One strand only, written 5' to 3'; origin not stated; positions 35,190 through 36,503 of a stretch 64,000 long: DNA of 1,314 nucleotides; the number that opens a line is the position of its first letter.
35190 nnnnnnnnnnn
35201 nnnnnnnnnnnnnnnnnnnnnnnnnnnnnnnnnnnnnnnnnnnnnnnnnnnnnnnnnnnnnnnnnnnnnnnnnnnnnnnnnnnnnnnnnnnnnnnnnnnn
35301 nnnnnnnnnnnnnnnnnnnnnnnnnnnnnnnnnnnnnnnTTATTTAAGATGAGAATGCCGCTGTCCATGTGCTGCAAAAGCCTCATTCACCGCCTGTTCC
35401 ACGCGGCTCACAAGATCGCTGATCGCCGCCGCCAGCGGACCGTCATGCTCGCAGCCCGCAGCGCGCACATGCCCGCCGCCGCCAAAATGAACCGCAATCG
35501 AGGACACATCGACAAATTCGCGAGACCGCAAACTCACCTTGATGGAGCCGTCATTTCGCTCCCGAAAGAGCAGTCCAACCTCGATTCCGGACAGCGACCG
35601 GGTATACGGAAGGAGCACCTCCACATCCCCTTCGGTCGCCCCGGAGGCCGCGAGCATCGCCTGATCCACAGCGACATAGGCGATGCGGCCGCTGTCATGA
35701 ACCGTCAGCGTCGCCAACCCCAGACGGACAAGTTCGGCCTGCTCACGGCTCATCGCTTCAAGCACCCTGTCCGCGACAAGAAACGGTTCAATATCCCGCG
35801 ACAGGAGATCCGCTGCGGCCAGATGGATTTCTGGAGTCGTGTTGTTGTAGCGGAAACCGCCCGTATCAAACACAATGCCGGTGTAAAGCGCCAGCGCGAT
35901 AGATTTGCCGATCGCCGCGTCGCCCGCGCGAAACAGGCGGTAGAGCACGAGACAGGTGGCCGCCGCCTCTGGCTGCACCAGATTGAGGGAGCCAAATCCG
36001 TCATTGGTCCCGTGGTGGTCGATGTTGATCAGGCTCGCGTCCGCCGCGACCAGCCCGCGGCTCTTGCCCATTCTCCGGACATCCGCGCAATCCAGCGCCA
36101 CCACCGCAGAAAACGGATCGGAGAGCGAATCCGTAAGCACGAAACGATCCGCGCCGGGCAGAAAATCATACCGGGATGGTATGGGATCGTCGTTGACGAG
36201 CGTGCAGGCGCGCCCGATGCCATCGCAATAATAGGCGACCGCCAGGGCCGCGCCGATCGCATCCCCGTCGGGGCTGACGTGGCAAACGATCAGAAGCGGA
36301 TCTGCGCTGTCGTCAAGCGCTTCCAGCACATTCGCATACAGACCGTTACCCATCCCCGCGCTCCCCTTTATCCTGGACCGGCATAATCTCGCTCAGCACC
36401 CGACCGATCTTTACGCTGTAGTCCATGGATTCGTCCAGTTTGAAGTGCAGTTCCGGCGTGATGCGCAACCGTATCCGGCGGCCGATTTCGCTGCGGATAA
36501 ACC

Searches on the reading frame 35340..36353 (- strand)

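Call 73: search_protein_families(library=pfam, proteins=[window:35340-36353:-], max_evalue=0.00001)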
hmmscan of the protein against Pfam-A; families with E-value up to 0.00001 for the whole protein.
window:35340-36353:- (337 aa): 2 families
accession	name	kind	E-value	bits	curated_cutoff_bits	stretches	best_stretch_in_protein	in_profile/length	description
PF01368.27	DHH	-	2.9e-14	53.9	28.1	1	21-160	3-125/125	DHH family, N-terminal domain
PF02272.25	DHHA1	-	3.7e-10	40.6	25.9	1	236-323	10-101/102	DHHA1 domain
